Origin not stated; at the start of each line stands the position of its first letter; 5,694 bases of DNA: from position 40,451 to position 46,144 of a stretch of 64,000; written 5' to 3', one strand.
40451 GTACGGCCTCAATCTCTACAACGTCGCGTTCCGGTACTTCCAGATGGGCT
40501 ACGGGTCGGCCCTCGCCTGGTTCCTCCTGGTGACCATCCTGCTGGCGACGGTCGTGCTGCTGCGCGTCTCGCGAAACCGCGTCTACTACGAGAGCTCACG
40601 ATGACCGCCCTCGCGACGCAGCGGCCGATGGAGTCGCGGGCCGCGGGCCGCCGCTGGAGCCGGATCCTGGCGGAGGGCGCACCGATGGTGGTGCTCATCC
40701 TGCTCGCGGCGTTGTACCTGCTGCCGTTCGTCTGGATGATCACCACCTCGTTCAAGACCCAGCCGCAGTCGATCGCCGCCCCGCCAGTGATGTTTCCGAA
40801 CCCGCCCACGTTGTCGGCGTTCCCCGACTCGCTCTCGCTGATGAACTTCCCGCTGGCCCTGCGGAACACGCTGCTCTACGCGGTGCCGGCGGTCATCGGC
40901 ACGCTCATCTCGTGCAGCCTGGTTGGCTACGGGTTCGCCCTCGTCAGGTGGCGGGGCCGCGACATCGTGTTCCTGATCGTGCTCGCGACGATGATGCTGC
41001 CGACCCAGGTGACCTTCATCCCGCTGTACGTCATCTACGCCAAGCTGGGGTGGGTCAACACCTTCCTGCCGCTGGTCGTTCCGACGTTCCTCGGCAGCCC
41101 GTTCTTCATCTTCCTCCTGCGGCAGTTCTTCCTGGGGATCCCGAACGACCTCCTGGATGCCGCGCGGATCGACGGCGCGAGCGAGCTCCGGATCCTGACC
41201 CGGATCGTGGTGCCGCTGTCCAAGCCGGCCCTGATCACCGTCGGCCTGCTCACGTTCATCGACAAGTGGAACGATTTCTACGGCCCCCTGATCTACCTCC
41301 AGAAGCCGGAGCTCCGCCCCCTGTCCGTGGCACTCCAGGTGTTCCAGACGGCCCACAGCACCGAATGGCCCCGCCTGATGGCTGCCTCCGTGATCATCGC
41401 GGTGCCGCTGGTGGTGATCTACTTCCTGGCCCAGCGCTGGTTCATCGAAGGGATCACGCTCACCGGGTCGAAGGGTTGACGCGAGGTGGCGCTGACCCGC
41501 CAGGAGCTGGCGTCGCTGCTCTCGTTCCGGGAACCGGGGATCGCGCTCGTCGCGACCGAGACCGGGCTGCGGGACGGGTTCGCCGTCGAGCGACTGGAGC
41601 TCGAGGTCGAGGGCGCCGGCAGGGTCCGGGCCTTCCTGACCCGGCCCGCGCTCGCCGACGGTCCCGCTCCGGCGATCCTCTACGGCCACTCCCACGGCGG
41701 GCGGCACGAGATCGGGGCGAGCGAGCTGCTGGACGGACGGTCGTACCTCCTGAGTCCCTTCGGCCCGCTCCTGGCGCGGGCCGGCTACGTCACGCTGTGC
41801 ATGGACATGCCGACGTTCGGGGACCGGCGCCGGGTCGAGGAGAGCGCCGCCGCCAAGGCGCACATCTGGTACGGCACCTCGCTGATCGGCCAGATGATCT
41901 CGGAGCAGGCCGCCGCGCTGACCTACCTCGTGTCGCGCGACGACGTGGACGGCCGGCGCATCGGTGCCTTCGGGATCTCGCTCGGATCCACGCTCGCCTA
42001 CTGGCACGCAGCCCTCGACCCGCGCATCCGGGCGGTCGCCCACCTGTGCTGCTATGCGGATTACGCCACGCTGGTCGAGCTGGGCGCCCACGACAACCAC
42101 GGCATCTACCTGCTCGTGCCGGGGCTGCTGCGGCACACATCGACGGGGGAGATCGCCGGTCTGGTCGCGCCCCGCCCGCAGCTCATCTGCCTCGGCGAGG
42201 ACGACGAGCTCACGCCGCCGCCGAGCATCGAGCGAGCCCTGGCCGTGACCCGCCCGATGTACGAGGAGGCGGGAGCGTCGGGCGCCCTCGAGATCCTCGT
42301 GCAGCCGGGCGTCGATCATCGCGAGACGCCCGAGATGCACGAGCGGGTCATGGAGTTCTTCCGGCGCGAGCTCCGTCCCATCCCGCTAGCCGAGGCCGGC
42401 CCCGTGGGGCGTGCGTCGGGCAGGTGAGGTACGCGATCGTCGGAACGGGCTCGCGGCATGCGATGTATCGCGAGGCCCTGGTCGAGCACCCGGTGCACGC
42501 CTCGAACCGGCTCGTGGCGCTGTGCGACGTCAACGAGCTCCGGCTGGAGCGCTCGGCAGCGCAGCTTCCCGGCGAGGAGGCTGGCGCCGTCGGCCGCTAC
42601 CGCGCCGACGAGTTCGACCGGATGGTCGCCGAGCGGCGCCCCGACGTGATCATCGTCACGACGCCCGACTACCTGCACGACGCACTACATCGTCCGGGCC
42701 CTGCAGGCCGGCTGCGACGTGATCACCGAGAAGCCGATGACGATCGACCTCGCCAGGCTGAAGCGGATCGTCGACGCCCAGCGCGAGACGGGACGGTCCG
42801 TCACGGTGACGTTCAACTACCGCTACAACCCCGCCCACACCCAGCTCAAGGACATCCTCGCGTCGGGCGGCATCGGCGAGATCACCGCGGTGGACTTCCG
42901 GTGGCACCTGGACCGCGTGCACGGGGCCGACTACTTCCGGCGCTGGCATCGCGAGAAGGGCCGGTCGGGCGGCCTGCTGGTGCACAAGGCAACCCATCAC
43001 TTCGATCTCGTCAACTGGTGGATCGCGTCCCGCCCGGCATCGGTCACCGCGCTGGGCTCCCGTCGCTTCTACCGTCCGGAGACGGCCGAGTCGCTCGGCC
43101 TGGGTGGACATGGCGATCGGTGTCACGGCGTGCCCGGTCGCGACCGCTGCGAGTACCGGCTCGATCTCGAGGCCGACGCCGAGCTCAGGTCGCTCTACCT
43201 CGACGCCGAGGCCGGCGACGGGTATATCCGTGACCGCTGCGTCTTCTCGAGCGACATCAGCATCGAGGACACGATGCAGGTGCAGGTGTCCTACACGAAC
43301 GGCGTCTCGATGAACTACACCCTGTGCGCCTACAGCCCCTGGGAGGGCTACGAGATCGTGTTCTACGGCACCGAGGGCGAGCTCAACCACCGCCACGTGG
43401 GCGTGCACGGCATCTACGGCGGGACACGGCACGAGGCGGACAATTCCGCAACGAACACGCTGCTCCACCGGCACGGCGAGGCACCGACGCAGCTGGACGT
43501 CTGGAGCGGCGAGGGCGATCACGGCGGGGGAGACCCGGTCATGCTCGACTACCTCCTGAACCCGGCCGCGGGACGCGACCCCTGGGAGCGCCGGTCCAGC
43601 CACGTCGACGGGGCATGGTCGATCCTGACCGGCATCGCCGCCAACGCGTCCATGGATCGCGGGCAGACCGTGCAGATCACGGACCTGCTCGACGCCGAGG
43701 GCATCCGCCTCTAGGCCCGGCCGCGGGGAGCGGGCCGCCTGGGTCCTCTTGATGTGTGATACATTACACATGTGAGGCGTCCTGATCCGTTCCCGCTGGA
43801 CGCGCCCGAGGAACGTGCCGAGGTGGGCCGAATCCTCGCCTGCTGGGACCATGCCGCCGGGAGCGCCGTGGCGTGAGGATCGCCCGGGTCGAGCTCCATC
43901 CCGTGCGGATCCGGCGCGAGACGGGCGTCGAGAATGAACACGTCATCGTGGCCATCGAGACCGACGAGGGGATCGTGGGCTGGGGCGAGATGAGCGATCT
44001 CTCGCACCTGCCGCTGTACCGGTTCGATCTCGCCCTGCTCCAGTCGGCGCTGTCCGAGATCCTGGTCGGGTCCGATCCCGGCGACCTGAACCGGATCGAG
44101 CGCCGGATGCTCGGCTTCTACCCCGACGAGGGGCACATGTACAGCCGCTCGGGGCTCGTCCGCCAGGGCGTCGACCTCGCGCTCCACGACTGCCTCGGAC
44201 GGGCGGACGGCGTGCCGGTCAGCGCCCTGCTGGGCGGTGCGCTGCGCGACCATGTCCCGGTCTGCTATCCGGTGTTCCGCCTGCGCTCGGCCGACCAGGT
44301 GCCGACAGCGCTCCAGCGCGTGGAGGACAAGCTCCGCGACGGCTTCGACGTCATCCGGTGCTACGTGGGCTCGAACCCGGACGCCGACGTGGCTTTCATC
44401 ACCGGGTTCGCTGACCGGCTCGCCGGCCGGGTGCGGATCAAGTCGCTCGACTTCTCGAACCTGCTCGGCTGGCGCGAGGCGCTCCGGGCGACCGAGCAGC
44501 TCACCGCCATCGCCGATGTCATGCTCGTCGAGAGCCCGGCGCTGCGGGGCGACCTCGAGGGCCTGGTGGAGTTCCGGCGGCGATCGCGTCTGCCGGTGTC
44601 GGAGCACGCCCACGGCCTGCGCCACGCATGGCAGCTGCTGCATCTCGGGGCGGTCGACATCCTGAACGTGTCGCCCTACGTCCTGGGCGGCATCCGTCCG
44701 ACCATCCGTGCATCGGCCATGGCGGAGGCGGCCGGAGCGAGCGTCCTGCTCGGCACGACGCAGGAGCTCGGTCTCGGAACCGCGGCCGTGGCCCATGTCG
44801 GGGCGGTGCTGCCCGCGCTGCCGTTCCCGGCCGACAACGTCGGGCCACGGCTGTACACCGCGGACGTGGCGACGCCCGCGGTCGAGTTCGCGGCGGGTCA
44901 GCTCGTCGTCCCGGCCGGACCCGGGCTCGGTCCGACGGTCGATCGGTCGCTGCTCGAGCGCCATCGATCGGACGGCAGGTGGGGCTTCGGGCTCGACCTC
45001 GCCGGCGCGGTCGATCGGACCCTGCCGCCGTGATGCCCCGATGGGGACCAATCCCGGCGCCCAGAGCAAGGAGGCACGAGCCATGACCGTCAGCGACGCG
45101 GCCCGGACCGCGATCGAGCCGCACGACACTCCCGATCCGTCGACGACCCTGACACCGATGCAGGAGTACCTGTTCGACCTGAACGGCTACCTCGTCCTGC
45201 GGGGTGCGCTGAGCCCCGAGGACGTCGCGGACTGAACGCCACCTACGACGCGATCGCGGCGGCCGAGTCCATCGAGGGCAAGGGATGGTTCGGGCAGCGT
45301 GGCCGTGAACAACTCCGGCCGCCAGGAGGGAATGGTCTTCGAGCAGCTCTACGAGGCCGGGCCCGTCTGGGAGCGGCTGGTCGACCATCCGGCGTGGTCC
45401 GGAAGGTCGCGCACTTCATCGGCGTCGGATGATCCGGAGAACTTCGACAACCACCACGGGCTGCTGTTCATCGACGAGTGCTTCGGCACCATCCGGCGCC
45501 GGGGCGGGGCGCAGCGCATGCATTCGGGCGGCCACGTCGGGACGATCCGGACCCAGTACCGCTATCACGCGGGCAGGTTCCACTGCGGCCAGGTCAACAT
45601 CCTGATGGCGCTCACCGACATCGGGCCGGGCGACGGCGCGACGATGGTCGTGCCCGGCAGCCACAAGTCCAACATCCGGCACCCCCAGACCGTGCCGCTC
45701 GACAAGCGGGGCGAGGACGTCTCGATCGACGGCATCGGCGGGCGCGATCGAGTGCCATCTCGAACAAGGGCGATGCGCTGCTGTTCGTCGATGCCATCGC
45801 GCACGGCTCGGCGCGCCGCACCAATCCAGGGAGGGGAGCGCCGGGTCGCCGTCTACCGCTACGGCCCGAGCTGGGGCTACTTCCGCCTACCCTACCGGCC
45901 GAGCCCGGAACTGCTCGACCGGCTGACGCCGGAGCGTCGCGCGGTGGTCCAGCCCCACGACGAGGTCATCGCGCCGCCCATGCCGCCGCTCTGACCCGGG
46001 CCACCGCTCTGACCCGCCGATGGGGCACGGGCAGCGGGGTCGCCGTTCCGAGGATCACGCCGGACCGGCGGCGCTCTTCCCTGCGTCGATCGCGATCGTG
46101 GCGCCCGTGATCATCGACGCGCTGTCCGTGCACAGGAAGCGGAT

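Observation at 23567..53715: Six copies of a ~30-bp promoter-like module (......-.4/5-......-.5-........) in front of sugar-utilisation genes, a GntR regulator and a P450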

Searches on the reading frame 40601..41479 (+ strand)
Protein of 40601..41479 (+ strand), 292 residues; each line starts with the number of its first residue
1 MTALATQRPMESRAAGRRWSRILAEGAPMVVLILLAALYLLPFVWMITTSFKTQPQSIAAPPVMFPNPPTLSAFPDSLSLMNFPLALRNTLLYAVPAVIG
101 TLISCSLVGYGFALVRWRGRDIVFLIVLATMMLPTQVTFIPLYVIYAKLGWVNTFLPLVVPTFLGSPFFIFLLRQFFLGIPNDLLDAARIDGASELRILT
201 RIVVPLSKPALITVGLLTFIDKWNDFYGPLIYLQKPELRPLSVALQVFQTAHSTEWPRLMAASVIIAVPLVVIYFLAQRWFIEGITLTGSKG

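Call 8: search_protein_families(library=pfam, proteins=[window:40601-41479:+])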
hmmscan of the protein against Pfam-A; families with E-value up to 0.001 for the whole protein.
window:40601-41479:+ (292 aa): 1 family
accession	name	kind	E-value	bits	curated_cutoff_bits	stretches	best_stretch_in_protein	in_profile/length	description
PF00528.27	BPD_transp_1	-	4.4e-19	69.4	26.4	1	107-282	3-179/184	Binding-protein-dependent transport system inner membrane component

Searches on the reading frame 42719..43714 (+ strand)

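Call 8: search_protein_families(library=pfam, proteins=[window:42719-43714:+])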
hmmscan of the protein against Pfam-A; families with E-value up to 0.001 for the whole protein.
window:42719-43714:+ (331 aa): 2 families
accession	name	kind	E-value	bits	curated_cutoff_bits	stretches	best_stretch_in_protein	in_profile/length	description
PF02894.22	GFO_IDH_MocA_C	-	1.3e-21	77.9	22.9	1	44-320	1-218/218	Oxidoreductase family, C-terminal alpha/beta domain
PF22725.1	GFO_IDH_MocA_C3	-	6.6e-17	62.1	27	1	41-222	2-123/124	GFO/IDH/MocA C-terminal domain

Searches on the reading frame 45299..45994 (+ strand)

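Call 8: search_protein_families(library=pfam, proteins=[window:45299-45994:+])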
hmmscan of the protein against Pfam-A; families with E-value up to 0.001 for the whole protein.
window:45299-45994:+ (231 aa): 1 family
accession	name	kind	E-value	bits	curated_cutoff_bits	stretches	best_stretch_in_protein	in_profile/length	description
PF05721.19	PhyH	-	2.4e-08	34.9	22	1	14-138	52-167/213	Phytanoyl-CoA dioxygenase (PhyH)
